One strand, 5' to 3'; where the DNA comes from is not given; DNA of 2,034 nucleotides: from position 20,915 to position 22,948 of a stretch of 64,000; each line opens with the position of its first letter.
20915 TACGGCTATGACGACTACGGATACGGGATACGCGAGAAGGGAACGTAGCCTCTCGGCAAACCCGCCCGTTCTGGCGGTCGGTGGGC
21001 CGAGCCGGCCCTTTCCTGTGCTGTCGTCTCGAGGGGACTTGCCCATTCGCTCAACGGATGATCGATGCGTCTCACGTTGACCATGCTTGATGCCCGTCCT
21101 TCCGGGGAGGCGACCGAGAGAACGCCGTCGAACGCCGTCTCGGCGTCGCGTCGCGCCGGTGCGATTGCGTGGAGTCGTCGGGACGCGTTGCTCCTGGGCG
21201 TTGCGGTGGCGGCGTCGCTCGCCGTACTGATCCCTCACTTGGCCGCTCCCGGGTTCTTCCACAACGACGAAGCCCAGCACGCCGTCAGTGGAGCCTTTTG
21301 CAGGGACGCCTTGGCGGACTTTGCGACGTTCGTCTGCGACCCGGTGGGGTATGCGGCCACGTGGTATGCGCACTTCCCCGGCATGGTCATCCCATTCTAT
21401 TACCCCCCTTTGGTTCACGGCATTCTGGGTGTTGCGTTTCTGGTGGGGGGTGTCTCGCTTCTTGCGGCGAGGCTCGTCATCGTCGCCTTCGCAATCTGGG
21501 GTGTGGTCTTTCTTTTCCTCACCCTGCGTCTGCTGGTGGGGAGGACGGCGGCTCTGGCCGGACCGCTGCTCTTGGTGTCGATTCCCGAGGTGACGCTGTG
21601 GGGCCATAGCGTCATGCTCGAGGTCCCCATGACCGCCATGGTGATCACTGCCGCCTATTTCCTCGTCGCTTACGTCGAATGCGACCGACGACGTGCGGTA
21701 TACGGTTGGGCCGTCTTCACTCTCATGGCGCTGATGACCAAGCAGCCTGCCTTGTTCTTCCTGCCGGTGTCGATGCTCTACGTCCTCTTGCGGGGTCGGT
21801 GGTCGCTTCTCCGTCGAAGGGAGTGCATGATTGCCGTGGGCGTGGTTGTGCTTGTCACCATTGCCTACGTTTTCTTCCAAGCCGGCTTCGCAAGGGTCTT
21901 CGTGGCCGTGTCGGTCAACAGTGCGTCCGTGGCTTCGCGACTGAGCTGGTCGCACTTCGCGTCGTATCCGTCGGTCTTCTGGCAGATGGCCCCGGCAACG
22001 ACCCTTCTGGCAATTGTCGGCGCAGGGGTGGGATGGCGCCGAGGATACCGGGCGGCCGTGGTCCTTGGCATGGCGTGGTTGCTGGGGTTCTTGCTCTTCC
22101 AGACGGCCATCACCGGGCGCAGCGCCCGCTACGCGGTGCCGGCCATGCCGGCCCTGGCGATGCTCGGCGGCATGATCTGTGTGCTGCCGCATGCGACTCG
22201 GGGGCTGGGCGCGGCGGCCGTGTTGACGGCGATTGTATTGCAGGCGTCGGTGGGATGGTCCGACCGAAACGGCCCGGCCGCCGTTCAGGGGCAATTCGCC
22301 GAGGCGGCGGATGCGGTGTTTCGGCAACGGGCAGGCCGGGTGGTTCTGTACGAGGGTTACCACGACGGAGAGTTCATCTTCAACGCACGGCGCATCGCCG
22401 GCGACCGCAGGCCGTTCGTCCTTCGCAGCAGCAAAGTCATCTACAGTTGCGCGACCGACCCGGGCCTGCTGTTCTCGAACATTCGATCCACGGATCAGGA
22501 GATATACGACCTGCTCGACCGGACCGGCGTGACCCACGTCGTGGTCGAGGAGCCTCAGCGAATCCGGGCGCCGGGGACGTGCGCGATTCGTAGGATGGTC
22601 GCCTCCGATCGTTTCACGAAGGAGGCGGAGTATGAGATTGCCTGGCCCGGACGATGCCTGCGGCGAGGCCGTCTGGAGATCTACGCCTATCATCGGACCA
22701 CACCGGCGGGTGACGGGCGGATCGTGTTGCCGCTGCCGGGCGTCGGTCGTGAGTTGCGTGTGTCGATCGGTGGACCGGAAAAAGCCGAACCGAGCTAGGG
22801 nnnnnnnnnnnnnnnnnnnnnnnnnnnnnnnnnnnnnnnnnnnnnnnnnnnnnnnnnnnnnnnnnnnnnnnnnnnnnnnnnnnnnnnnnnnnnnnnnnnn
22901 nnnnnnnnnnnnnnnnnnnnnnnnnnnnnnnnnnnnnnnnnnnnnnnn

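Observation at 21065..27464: Four-gene lipid-carrier glycosylation module: GT-C (ArnT/PMT-like) - membrane GT2 - CE4 deacetylase - YfhO-like GT-C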

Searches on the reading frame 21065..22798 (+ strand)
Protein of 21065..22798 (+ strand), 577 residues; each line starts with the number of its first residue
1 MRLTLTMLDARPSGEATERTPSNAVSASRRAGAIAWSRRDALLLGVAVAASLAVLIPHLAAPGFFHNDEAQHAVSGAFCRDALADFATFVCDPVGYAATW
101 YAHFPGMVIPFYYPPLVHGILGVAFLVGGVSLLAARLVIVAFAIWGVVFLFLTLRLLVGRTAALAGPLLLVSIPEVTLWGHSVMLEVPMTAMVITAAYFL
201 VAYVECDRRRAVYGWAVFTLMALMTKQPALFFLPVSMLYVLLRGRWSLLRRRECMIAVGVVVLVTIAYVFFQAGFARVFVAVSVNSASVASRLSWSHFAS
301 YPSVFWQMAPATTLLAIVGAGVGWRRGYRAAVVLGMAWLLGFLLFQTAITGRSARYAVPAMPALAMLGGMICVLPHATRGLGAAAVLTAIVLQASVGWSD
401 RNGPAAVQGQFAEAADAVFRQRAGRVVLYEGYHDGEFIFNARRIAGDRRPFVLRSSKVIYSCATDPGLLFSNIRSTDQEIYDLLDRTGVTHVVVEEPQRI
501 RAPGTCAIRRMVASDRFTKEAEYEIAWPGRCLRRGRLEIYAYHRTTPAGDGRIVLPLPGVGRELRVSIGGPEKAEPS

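Call 3: search_protein_families(library=pfam, proteins=[window:21065-22798:+], max_evalue=0.01)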
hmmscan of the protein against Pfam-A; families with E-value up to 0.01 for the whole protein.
window:21065-22798:+ (577 aa): 1 family
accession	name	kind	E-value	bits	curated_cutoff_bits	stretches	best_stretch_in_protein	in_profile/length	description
PF13231.12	PMT_2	-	3.4e-11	44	26.1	1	114-267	3-155/160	Dolichyl-phosphate-mannose-protein mannosyltransferase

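Call 4: search_protein_families(library=ncbifam, proteins=[window:21065-22798:+], max_evalue=0.01)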
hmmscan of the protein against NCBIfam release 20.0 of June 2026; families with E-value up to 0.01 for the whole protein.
window:21065-22798:+ (577 aa): 0 families

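Call 19: find_homologous_proteins(query=window:21065-22798:+)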
Query window:21065-22798:+ (577 aa): 3 proteins with E <= 0.001 among 8000 candidates.
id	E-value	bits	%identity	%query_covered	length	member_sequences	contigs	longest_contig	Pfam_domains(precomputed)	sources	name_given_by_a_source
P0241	0.0e+0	1264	99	100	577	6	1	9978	PF13231.13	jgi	-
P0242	4.6e-203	694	60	93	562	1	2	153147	PF13231.13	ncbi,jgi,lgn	-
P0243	1.4e-196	672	59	90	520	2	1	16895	PF02366.25,PF13231.13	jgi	-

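Call 21: find_encoding_contigs(protein=P0242, flank=10000, max_places=2)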
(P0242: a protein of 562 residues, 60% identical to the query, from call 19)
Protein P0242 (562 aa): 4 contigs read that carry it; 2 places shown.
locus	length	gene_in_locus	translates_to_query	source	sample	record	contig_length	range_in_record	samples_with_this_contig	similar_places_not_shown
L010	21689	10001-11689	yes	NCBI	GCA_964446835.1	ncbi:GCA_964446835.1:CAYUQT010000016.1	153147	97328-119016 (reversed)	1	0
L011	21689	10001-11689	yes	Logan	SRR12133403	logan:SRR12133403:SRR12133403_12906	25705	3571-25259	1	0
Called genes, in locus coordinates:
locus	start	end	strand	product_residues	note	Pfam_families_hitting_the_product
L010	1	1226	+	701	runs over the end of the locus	PF02838:Glyco_hydro_20b, PF00801:PKD, PF18911:PKD_4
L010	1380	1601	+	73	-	-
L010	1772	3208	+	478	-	PF00224:PK, PF02887:PK_C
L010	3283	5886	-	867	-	PF13191:AAA_16, PF13401:AAA_22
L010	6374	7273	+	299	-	PF02563:Poly_export, PF22461:SLBB_2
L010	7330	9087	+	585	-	-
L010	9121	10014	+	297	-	PF10609:ParA (weak), PF13614:AAA_31, PF01656:CbiA (weak)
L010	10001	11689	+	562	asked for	PF13231:PMT_2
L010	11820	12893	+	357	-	PF00535:Glycos_transf_2, PF13641:Glyco_tranf_2_3 (faint)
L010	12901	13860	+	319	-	PF01522:Polysacc_deac_1, PF11959:DUF3473 (weak)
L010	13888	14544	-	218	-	-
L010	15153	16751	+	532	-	-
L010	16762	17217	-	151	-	PF00583:Acetyltransf_1, PF13673:Acetyltransf_10, PF13508:Acetyltransf_7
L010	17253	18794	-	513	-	PF13231:PMT_2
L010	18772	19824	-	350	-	PF00899:ThiF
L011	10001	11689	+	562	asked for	PF13231:PMT_2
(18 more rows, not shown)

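Call 30: search_protein_representatives(alignment_id=A1)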
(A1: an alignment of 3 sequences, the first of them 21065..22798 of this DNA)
Query: 3 sequences, 562 profile positions. Proteins with E-value up to 0.001 (for the whole library): 3043; up to 1e-10: 1383; up to 1e-30: 373. The best 150 are listed.
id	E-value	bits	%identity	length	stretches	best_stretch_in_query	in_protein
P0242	0.0e+00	1102.5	-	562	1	1-562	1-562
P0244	7.1e-90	318.5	-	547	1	30-554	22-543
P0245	6.4e-76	272.5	-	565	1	26-555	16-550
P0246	1.1e-73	265.2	-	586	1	13-556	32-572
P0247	1.4e-73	264.7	-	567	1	11-556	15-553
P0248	2.2e-72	260.8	-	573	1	17-558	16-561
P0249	2.9e-72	260.4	-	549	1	24-552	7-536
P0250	1.9e-71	257.7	-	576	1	29-555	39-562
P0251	6.5e-69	249.3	-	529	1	42-554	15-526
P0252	8.0e-69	249.1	-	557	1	25-553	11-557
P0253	4.1e-68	246.7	-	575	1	9-554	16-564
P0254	1.2e-67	245.2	-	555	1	16-555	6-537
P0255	5.6e-67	243.0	-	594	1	15-556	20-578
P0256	1.3e-66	241.8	-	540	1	39-551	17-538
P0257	2.2e-66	241.0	-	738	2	25-510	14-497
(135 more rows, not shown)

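Call 31: search_solved_structures(query=A1, max_evalue=1)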
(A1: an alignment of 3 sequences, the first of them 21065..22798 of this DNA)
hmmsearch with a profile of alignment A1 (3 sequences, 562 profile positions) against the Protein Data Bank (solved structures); distinct sequences matched with E-value up to 1: 0.

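Call 60: predict_structure(alignment_id=A1)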
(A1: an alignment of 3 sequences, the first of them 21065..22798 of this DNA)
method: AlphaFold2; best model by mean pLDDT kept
length: 577 residues; sequences in the alignment: 3
mean_pLDDT: 41.6   pTM: 0.40
mean pLDDT of the five models: 41.6, 40.8, 38.5, 38.1, 35.4
residues with pLDDT >= 90: 0; 70-90: 63; 50-70: 76; < 50: 438
segments of 3 or more residues with pLDDT < 50: 1-35, 60-132, 171-185, 226-230, 270-577
pLDDT, mean of each block of 10 residues (from residue 1): 24 28 32 53 72 57 37 41 42 43 34 33 34 51 68 74 60 42 50 75 77 71 52 69 74 73 57 39 30 30 33 44 48 46 35 28 36 40 43 34 27 29 25 26 26 27 24 27 28 26 28 33 31 32 31 24 26 29
secondary structure, 60 per line:
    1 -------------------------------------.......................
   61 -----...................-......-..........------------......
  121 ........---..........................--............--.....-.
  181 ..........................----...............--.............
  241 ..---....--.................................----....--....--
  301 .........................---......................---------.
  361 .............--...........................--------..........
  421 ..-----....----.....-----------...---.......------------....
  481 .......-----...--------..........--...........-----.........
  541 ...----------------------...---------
elements in order: H38-60 H66-84 H86-91 H93-102 H115-128 H132-157 H160-171 H174-178 H180-206 H211-225 H228-242 H246-249 H252-284 H289-292 H295-298 H301-325 H329-350 H360-373 H376-402 H411-422 E428-431 E436-440 E452-454 H458-464 H477-487 E493-495 H504-513 E516-526 E532-543 E566-568

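Call 63: search_solved_structures(query=A4, max_evalue=10, show_alignments=2)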
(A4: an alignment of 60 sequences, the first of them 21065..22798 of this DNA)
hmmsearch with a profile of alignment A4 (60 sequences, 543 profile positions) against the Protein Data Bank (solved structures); distinct sequences matched with E-value up to 10: 5.
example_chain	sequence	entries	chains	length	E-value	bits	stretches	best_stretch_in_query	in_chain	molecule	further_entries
5ezm_A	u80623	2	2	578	5.9e-17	64.7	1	69-374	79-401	4-amino-4-deoxy-L-arabinose transferase or related glycosyltransferases of PMT family | 4-amino-4-deoxy-L-arabinose (L-Ara4N) transferase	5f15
6p25_A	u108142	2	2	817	0.0012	20.8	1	108-223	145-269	Dolichyl-phosphate-mannose--protein mannosyltransferase 1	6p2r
9s6t_A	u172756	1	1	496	0.0042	19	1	112-376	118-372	Mannosyltransferase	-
6snh_X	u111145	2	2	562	0.027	16.3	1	176-355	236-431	Dolichyl pyrophosphate Man9GlcNAc2 alpha-1,3-glucosyltransferase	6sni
1b04_A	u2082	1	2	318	0.74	11.6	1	443-491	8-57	PROTEIN (DNA LIGASE)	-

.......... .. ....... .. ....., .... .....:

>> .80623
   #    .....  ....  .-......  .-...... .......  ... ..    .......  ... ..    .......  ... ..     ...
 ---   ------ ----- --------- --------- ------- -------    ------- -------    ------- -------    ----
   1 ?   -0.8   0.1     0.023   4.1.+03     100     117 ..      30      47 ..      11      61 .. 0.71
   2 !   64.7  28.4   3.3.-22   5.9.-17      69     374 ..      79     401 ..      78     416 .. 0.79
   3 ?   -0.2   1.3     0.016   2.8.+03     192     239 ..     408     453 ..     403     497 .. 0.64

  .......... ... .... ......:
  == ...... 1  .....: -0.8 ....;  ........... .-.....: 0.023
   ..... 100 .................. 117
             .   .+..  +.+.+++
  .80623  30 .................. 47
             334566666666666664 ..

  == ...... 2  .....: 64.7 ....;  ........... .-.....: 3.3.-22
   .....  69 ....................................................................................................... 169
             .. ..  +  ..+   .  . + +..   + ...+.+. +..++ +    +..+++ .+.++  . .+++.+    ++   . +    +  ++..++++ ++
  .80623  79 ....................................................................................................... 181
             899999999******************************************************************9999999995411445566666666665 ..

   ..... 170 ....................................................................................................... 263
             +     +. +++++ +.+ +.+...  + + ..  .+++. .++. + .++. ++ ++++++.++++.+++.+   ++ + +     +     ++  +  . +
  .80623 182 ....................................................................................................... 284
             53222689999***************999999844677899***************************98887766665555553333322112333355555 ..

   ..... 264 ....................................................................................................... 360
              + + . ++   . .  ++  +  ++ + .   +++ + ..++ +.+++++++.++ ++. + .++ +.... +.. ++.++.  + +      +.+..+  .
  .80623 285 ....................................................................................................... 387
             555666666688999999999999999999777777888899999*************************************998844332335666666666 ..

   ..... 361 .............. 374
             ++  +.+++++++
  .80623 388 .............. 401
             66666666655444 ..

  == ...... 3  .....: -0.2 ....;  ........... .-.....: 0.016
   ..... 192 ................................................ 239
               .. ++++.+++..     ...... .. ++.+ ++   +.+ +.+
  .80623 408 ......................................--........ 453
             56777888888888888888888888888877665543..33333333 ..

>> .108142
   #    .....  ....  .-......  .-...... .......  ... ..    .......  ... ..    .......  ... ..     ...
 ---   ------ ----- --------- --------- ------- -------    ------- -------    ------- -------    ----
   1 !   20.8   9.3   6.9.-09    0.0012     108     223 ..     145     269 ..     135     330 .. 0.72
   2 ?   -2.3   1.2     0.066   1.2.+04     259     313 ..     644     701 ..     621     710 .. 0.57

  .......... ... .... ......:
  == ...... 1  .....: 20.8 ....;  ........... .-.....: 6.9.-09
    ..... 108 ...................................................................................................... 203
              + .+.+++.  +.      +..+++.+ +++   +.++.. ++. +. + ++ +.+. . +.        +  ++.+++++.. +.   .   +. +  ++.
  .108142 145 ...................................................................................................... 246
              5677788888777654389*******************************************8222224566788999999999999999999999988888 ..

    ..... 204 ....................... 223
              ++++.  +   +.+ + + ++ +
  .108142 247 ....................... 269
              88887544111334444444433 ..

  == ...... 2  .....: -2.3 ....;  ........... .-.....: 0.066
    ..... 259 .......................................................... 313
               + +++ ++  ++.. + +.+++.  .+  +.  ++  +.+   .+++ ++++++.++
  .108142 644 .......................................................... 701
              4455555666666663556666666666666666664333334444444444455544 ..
